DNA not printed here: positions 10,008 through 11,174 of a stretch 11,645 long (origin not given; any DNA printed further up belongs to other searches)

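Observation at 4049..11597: Head-only miniature HK97-lineage genome with no recognisable tail, replication or integration genes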

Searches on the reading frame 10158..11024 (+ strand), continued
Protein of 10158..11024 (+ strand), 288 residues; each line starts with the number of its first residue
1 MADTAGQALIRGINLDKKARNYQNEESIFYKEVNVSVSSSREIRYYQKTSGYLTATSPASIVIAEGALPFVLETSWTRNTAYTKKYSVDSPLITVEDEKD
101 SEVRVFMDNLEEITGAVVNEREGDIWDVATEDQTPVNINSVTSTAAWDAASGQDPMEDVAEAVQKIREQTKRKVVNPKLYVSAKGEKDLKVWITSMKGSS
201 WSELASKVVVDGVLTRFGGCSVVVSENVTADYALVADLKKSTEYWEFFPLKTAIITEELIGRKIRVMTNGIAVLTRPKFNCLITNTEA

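Call 38: search_protein_families(library=phrogs, max_evalue=0.05, proteins=[L035:4960-5937:+, L034:439-1314:+, L029:5545-6927:+, L035:9967-11829:+, L025:11003-12244:+, L057:3000-4292:+, L064:6016-7464:+, L036:7859-9457:+, L062:9055-10377:+, L001:11313-12614:+])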
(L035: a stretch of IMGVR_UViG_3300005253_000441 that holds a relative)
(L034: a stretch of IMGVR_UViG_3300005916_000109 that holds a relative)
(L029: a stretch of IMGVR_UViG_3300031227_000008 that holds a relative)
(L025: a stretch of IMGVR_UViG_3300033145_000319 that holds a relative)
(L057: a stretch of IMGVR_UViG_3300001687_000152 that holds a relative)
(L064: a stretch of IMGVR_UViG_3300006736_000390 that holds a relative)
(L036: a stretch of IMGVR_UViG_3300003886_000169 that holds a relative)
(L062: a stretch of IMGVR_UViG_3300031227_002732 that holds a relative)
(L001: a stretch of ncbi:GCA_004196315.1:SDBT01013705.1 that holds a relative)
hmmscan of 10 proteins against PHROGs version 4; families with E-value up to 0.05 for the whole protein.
L035:4960-5937:+ (325 aa): 2 families
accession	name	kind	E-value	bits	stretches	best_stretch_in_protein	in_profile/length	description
phrog_3449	-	tail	1.9e-05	24.1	1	22-88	107-170/549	tail collar protein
phrog_7458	-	tail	0.0023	17.3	1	42-98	138-195/732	tail spike protein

L034:439-1314:+ (291 aa): 0 families

L029:5545-6927:+ (460 aa): 0 families

L035:9967-11829:+ (620 aa): 3 families
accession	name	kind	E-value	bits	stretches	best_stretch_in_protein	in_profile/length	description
phrog_14820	-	unknown function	1.1e-17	65.6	1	438-619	13-206/206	-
phrog_5906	-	unknown function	1.7e-09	38.9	1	327-374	23-69/197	-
phrog_5342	-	tail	0.00034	18.5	1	222-494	2856-3106/3319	tail fiber protein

L025:11003-12244:+ (413 aa): 0 families

L057:3000-4292:+ (430 aa): 1 family
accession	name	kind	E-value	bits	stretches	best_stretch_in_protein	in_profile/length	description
phrog_5795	-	tail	1.1e-08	34.8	1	3-378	391-782/968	tail protein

L064:6016-7464:+ (482 aa): 0 families

L036:7859-9457:+ (532 aa): 1 family
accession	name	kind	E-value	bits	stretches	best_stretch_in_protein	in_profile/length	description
phrog_9781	-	unknown function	0.012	17.2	1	151-220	17-80/90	-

L062:9055-10377:+ (440 aa): 0 families

L001:11313-12614:+ (433 aa): 0 families

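Call 41: find_related_loci(query=A1, collection=metagenome_contigs, flank=10000)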
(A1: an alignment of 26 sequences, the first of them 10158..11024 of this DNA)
Query A1 (288 aa) in metagenome_contigs; peptide patterns used: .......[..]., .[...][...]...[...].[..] (x = any residue, [..] = any of these).
255 stretches matched a pattern; 124 encode a relative of the query (tblastn E <= 1e-3); the best 80 are kept; 80 distinct loci.
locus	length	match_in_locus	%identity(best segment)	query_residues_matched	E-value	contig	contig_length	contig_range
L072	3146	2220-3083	76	1-288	1e-160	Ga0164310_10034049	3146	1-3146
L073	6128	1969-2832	75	1-288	4e-147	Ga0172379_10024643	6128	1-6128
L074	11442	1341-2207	62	1-288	6e-116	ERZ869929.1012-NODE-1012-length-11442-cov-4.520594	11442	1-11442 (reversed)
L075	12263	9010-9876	62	1-287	5e-111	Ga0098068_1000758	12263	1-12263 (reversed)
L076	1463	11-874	62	1-288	1e-119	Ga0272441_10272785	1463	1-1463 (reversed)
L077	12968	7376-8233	59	3-287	9e-107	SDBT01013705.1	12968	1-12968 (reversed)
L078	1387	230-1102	56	1-284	2e-111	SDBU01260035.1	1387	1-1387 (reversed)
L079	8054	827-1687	58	1-287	3e-103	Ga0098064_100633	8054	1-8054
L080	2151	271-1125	56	1-284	2e-107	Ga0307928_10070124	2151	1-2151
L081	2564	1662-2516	56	1-284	8e-106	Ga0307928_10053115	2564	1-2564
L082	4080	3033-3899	57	1-288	7e-103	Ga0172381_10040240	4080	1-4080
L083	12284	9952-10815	57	1-288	8e-102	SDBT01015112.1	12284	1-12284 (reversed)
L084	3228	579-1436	57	1-286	3e-103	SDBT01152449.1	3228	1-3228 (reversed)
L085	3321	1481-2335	56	1-284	8e-102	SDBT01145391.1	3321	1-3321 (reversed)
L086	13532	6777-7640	57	1-288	6e-100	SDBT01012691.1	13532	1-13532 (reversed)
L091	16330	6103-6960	56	1-286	1e-98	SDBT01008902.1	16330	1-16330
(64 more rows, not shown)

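Call 45: search_protein_families(library=pfam, max_evalue=0.05, proteins=[L051:8254-8901:+, L004:3669-3953:+, L029:10418-10711:+, L004:2448-2882:+, L029:3114-3545:+, L091:11828-13198:-, L091:13646-14818:+, L091:14802-15932:+, L091:8602-10152:+, L007:5209-5721:+])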
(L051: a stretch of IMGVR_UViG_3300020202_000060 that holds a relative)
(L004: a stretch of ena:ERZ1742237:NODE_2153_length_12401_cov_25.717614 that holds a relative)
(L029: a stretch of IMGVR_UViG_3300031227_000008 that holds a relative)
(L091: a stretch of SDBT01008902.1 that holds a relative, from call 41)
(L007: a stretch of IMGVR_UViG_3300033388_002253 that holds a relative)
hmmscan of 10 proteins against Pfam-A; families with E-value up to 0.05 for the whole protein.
L051:8254-8901:+ (215 aa): 1 family
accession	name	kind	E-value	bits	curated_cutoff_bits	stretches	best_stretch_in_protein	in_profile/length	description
PF00589.27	Phage_integrase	-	1e-17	64.9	27.1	1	14-201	5-168/172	Phage integrase family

L004:3669-3953:+ (94 aa): 2 families
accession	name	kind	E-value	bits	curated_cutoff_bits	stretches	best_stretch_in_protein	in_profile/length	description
PF01870.24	Hjc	-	0.0018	18.6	21.1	1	14-70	2-58/93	Archaeal holliday junction resolvase (hjc)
PF18235.6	OST_P2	-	0.018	15.5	25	1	18-77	52-111/133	Oligosaccharyltransferase Peripheral 2 domain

L029:10418-10711:+ (97 aa): 3 families
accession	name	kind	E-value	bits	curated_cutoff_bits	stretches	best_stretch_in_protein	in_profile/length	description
PF01844.29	HNH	-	1.8e-05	25.2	21.4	1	21-60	1-42/47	HNH endonuclease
PF13391.12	HNH_2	-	0.0015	18.8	21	1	21-59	1-55/66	HNH endonuclease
PF09699.15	Paired_CXXCH_1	-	0.041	14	20.6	0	43-60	20-37/41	Doubled CXXCH motif (Paired_CXXCH_1)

L004:2448-2882:+ (144 aa): 0 families

L029:3114-3545:+ (143 aa): 0 families

L091:11828-13198:- (456 aa): 4 families
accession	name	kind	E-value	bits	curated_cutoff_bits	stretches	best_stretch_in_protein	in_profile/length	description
PF03237.21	Terminase_6N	-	2e-05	24.8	22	1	47-191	3-153/215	Terminase large subunit, T4likevirus-type, N-terminal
PF17289.8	Terminase_6C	-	0.00074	20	22.6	1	289-439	10-148/155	Terminase RNaseH-like domain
PF22530.2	Terminase-T7_RNaseH-like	-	0.0053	17.4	27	1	283-375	1-91/108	Terminase Bacteriophage T7, Ribonuclease H-like domain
PF03354.21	TerL_ATPase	-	0.048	13.8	23.7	0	69-150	52-136/178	Terminase large subunit, ATPase domain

L091:13646-14818:+ (390 aa): 0 families

L091:14802-15932:+ (376 aa): 1 family
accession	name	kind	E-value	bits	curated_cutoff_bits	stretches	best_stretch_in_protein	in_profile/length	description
PF04860.17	Phage_portal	-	1.2e-07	31.7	39.1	1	115-310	64-247/321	Phage portal protein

L091:8602-10152:+ (516 aa): 0 families

L007:5209-5721:+ (170 aa): 0 families

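Call 63: search_protein_families(library=phrogs, max_evalue=0.1, proteins=[L029:3114-3545:+, L004:2448-2882:+, L041:8314-8718:+])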
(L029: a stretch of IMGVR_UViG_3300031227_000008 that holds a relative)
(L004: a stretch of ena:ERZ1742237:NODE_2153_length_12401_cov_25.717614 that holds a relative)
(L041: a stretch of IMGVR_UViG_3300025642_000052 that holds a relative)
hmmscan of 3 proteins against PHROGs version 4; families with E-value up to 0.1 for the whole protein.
L029:3114-3545:+ (143 aa): 0 families

L004:2448-2882:+ (144 aa): 1 family
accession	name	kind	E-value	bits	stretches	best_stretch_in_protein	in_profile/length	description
phrog_30875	-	unknown function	0.044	14.6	1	44-112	61-124/160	-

L041:8314-8718:+ (134 aa): 3 families
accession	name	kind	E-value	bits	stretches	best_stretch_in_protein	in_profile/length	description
phrog_644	-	unknown function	4.4e-22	79.7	1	1-132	4-141/174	-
phrog_22446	-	unknown function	0.025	15.4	1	17-61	43-83/148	-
phrog_15491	-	unknown function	0.086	13.7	0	68-83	7-22/38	-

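Call 94: search_protein_families(library=pfam, max_evalue=0.1, proteins=[L041:8314-8718:+, L029:6927-7520:+, L001:11313-12614:+])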
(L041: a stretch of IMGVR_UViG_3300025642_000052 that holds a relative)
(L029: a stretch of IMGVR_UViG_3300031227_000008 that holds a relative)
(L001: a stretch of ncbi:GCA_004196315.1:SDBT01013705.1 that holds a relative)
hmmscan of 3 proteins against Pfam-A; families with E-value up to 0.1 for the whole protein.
L041:8314-8718:+ (134 aa): 1 family
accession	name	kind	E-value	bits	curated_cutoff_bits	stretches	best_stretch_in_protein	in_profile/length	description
PF16446.10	DUF5043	-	0.087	13.1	25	0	9-51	11-53/156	Domain of unknown function (DUF5043)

L029:6927-7520:+ (197 aa): 0 families

L001:11313-12614:+ (433 aa): 0 families

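Call 95: search_protein_families(library=ncbifam, max_evalue=0.1, proteins=[window:10158-11024:+])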
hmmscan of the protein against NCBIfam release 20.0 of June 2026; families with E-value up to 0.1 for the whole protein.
window:10158-11024:+ (288 aa): 0 families

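Call 101: search_protein_representatives(alignment_id=A1)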
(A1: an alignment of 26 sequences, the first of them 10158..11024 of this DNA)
Query: 26 sequences, 289 profile positions. Proteins with E-value up to 0.001 (for the whole library): 212; up to 1e-10: 159; up to 1e-30: 65. The best 150 are listed.
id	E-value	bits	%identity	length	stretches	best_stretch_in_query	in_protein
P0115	5.1e-122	422.9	-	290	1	1-289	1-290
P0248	9.6e-84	297.3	-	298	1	5-286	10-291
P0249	7.7e-83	294.4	-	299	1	1-288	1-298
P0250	1.4e-80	286.9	-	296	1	1-287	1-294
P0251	1.4e-76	273.8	-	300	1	1-287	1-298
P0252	2.7e-76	272.8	-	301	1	1-287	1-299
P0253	3.4e-72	259.4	-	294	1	1-288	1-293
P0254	6.0e-72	258.6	-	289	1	6-289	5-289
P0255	6.2e-72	258.5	-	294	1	1-287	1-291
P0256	3.8e-70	252.7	-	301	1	1-285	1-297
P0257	4.2e-69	249.3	-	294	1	1-287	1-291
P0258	6.8e-69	248.6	-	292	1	1-288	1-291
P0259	1.8e-67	243.9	-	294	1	1-287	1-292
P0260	3.7e-67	242.9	-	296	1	1-279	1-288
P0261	9.4e-67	241.5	-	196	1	93-289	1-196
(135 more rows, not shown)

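Call 109: search_solved_structures(query=A7, max_evalue=10, show_alignments=2)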
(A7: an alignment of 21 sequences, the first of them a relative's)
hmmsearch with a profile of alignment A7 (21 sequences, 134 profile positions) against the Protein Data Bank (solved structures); distinct sequences matched with E-value up to 10: 1.
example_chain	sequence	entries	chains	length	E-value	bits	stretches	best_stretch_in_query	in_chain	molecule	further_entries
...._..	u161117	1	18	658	6.3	10.4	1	47-114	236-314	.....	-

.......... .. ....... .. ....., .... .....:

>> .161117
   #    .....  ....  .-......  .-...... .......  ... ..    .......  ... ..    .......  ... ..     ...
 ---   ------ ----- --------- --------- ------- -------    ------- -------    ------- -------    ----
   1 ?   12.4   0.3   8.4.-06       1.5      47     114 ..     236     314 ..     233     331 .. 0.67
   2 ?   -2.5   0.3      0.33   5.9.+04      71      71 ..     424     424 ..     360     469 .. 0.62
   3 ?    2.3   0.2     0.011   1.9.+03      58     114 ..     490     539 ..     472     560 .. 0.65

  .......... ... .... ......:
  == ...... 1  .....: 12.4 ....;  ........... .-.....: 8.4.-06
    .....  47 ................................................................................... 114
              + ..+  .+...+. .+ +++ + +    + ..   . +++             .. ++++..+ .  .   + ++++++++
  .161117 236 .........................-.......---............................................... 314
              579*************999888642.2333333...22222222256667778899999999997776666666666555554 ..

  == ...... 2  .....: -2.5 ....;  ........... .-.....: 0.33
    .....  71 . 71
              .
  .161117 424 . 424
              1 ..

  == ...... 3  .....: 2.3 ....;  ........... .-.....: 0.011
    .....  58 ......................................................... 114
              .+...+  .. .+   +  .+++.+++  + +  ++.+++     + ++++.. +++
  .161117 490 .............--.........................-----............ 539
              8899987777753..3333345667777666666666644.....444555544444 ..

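Call 110: search_dna_similar(query=L001:9701-11161:+, collection=phages, mode=protein, max_evalue=0.01, max_rows=20)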
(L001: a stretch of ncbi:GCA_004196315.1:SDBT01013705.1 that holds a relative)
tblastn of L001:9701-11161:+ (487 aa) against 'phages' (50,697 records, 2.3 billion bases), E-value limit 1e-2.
Records with a match: 13; places in all: 13; records where one place covers at least 80% of the query: 0.
Best place of each record, by identity: <60% 13.
By first word of the organism name: Synechococcus 8; Flavobacterium 4; Pseudomonas 1.
By host as written in the record: Flavobacterium sp. LMO8 4; Synechococcus sp. WH 7803 2; Synechococcus sp. 2; Synechococcus sp. WH8017 2; Synechococcus sp. MW02 2; Pseudomonas aeruginosa 1.
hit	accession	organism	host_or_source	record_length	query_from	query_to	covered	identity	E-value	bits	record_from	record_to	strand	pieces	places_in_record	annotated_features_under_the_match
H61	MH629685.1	Synechococcus virus S-PRM1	Synechococcus sp. WH 7803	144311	57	227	35%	32.2%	1e-13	79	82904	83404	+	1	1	putative tail fiber-like protein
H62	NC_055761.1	Synechococcus virus S-PRM1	Synechococcus sp. WH 7803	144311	57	227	35%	32.2%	1e-13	79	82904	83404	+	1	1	tail fiber protein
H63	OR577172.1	Pseudomonas phage Rollin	Pseudomonas aeruginosa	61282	99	233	28%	36.3%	1e-7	61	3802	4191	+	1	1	tail fiber protein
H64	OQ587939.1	Synechococcus phage S-CRES1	Synechococcus sp.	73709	97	241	30%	32.2%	6e-6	55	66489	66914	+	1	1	fibritin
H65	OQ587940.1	Synechococcus phage S-CRES2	Synechococcus sp.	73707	97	241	30%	32.2%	6e-6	55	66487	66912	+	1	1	fibritin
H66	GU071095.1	Synechococcus phage S-SM2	Synechococcus sp. WH8017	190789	99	227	26%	34.6%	3e-9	66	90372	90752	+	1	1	phage tail fiber-like protein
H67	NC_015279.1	Synechococcus phage S-SM2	Synechococcus sp. WH8017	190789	99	227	26%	34.6%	3e-9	66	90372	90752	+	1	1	tail fiber protein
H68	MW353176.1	Flavobacterium phage vB_FspM_immuto_3-5A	Flavobacterium sp. LMO8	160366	98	248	31%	29.1%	1e-7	61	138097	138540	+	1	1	putative tail fiber-like protein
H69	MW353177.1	Flavobacterium phage vB_FspM_immuto_13-6C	Flavobacterium sp. LMO8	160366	98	248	31%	29.1%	1e-7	61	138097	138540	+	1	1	putative tail fiber-like protein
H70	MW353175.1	Flavobacterium phage vB_FspM_immuto_2-6A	Flavobacterium sp. LMO8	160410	98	248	31%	29.1%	1e-7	61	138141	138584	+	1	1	putative tail fiber-like protein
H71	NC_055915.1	Flavobacterium phage vB_FspM_immuto_2-6A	Flavobacterium sp. LMO8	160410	98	248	31%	29.1%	1e-7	61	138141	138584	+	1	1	putative tail fiber-like protein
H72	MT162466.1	Synechococcus phage S-N03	Synechococcus sp. MW02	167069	97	227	27%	30.8%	3e-6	56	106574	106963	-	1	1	putative tail fiber-like protein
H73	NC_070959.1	Synechococcus phage S-N03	Synechococcus sp. MW02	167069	97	227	27%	30.8%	3e-6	56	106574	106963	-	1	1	tail fiber protein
